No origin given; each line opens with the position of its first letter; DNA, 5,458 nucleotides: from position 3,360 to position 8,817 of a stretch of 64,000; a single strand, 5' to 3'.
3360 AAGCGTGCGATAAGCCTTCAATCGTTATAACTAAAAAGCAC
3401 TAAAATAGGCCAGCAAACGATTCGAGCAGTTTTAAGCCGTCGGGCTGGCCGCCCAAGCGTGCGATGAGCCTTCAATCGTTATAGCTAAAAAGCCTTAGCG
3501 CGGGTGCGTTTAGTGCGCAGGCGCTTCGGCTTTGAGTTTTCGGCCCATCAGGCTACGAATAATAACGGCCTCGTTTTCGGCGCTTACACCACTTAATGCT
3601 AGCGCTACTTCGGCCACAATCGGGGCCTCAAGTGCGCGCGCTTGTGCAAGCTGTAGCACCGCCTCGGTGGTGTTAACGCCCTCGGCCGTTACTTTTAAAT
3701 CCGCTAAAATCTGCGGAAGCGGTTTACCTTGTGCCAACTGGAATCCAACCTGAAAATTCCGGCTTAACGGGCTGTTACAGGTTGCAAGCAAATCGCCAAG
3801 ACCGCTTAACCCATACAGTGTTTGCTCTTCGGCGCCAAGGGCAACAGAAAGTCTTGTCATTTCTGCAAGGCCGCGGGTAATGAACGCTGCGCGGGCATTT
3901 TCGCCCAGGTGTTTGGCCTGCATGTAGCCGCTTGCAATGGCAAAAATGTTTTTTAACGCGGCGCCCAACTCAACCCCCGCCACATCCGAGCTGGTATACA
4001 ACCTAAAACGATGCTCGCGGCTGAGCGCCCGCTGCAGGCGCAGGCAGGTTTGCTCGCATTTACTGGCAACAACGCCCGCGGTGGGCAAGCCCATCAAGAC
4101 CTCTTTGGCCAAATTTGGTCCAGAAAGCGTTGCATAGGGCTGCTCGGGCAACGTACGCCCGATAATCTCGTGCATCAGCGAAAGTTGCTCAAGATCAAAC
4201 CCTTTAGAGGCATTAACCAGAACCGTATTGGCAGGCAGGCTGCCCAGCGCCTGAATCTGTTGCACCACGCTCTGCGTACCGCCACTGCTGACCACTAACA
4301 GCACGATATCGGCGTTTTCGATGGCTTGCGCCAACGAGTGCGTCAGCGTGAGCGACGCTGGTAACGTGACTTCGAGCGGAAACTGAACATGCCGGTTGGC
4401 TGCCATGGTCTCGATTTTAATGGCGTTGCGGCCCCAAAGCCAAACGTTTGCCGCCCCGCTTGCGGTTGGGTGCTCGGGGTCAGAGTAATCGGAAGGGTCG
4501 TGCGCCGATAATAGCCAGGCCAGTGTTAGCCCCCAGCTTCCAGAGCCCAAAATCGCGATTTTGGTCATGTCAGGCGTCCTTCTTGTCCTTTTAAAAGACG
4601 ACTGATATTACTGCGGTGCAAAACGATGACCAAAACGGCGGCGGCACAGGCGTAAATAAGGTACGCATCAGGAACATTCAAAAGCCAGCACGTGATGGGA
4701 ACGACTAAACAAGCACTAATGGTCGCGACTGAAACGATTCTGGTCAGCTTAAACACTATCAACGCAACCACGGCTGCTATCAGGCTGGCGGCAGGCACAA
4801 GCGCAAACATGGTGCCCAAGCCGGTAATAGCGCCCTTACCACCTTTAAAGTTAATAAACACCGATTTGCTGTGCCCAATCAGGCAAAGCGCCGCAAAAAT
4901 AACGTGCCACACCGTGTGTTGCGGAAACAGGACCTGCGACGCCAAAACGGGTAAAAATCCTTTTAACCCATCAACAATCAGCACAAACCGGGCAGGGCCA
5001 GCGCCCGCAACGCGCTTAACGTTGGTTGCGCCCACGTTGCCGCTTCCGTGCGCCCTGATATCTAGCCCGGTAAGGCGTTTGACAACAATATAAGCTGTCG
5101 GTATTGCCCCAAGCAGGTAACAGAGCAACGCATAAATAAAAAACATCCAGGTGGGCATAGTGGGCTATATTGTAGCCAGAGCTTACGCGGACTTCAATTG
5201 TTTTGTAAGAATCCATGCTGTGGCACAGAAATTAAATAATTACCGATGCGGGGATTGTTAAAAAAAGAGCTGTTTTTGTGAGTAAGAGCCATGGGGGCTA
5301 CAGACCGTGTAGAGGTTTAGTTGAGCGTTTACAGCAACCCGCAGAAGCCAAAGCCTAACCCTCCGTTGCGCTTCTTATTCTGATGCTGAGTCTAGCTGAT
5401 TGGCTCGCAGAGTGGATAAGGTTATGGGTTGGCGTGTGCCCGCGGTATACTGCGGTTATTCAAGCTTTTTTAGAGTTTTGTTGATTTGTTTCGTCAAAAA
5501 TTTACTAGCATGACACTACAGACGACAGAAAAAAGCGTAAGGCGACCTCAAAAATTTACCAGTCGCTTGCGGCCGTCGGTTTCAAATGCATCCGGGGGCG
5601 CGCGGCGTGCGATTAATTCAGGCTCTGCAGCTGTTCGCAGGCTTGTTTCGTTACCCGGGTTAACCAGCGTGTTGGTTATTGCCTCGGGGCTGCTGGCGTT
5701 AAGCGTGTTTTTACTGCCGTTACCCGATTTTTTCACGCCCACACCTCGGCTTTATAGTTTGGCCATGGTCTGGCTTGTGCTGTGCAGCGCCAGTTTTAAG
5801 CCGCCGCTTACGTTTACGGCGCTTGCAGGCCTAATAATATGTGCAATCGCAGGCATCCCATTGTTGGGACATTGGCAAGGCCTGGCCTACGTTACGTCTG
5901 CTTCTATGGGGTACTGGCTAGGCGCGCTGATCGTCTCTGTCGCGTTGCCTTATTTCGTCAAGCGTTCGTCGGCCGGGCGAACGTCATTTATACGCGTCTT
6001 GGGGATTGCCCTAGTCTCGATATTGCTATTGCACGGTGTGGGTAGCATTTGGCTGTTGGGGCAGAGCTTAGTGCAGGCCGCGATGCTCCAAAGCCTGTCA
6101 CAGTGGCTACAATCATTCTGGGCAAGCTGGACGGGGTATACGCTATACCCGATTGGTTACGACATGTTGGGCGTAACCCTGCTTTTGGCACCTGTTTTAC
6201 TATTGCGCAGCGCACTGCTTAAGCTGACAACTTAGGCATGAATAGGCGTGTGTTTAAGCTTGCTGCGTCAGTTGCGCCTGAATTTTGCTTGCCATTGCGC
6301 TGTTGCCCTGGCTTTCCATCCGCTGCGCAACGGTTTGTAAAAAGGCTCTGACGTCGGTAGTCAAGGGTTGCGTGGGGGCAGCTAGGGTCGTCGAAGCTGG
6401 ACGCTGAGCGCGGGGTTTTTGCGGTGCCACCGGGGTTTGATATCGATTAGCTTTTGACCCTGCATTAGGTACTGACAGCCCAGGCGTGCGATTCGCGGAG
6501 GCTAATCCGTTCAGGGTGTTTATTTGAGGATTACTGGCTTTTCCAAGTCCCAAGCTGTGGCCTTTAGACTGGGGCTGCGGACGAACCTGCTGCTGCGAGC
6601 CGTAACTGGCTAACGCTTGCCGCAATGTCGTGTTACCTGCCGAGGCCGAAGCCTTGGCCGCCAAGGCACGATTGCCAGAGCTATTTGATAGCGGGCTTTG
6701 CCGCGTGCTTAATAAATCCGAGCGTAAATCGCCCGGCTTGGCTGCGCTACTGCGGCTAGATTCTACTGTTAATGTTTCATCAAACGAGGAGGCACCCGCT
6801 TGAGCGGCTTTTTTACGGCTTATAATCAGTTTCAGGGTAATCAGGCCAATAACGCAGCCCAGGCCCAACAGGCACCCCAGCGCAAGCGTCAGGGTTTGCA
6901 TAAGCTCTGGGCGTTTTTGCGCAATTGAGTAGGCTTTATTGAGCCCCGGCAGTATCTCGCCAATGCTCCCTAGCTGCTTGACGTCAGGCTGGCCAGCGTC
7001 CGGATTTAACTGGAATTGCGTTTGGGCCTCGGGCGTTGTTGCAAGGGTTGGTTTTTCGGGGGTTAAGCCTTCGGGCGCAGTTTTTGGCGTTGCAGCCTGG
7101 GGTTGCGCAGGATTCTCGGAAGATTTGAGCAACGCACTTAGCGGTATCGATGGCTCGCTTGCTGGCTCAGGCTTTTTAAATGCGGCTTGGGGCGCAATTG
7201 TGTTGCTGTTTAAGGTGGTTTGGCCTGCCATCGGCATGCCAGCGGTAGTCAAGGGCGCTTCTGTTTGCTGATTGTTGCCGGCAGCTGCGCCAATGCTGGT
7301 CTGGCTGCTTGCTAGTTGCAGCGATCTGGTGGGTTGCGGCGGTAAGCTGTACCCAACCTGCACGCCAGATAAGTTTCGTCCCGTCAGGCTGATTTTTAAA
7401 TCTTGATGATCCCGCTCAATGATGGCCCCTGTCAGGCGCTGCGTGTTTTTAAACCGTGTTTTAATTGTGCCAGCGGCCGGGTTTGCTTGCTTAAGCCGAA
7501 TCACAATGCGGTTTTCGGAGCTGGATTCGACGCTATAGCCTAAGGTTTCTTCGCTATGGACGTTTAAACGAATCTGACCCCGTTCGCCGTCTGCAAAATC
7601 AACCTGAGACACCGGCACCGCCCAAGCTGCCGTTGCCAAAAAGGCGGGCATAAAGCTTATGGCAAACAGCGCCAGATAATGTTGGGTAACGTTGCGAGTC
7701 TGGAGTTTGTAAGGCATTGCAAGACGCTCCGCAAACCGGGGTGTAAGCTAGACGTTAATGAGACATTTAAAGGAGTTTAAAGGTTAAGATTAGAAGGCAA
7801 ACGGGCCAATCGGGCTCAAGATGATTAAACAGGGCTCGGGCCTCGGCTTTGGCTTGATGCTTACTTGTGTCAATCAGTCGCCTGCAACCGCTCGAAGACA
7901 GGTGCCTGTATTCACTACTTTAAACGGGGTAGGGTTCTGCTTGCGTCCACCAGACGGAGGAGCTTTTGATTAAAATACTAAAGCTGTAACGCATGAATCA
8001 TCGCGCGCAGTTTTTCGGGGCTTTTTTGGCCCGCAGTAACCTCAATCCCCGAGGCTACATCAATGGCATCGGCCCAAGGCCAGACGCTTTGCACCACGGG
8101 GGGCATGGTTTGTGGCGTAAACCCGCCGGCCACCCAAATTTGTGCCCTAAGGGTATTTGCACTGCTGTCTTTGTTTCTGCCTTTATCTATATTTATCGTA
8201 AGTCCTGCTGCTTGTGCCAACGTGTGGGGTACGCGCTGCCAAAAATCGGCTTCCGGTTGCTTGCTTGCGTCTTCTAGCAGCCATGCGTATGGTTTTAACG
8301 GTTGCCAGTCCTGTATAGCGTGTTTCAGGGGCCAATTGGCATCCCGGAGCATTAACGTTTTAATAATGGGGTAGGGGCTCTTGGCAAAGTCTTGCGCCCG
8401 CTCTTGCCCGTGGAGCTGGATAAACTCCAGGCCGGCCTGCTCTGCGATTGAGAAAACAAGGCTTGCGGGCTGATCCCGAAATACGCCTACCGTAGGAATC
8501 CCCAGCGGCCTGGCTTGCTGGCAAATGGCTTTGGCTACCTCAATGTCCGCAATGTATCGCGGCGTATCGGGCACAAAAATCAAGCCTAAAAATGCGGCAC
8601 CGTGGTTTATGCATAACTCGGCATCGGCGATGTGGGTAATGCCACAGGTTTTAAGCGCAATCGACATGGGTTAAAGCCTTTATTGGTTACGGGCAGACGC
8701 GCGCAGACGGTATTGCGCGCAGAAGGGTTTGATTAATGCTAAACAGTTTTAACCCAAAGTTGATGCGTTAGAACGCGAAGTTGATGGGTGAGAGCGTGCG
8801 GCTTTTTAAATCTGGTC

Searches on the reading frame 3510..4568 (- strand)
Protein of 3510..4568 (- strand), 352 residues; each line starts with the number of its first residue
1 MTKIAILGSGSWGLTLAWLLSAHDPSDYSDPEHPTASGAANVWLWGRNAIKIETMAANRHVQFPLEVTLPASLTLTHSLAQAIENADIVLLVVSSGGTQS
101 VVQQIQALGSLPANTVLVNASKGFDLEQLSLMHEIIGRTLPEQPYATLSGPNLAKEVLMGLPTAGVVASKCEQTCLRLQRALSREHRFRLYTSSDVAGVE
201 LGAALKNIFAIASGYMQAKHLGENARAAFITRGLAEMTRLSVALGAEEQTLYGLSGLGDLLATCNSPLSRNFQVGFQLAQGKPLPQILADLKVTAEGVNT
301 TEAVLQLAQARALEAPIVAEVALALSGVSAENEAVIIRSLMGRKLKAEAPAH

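Call 14: search_protein_families(library=pfam, proteins=[window:3510-4568:-], max_evalue=0.0001)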
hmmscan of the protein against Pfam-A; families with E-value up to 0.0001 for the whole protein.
window:3510-4568:- (352 aa): 3 families
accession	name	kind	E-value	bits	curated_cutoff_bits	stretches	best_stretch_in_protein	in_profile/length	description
PF07479.19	NAD_Gly3P_dh_C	-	7.5e-46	156.3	25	1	195-326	1-132/142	NAD-dependent glycerol-3-phosphate dehydrogenase C-terminus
PF01210.29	NAD_Gly3P_dh_N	-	2.5e-35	122.2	23.1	1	3-174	1-157/158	NAD-dependent glycerol-3-phosphate dehydrogenase N-terminus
PF20618.3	GPD_NAD_C_bact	-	6.8e-17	62.2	27.6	1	255-321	1-66/66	Bacterial GPD, NAD-dependent C-terminal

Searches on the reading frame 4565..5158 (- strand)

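Call 14: search_protein_families(library=pfam, proteins=[window:4565-5158:-], max_evalue=0.0001)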
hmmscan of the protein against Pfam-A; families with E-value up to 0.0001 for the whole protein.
window:4565-5158:- (197 aa): 1 family
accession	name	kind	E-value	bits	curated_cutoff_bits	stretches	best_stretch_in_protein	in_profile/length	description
PF02660.20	G3P_acyltransf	-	2.3e-47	161.5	24.1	1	12-188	1-164/164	Glycerol-3-phosphate acyltransferase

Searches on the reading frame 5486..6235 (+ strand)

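Call 14: search_protein_families(library=pfam, proteins=[window:5486-6235:+], max_evalue=0.0001)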
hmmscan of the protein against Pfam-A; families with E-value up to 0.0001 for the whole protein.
window:5486-6235:+ (249 aa): 1 family
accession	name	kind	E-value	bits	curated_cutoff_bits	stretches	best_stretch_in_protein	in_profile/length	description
PF02632.19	BioY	-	1e-05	26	25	1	90-201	6-115/140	BioY family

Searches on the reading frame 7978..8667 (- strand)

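Call 14: search_protein_families(library=pfam, proteins=[window:7978-8667:-], max_evalue=0.0001)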
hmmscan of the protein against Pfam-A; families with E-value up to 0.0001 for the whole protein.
window:7978-8667:- (229 aa): 1 family
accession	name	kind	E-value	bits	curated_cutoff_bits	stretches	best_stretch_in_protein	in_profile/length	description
PF00697.28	PRAI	-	1e-25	91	22.7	1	6-225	2-192/193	N-(5'phosphoribosyl)anthranilate (PRA) isomerase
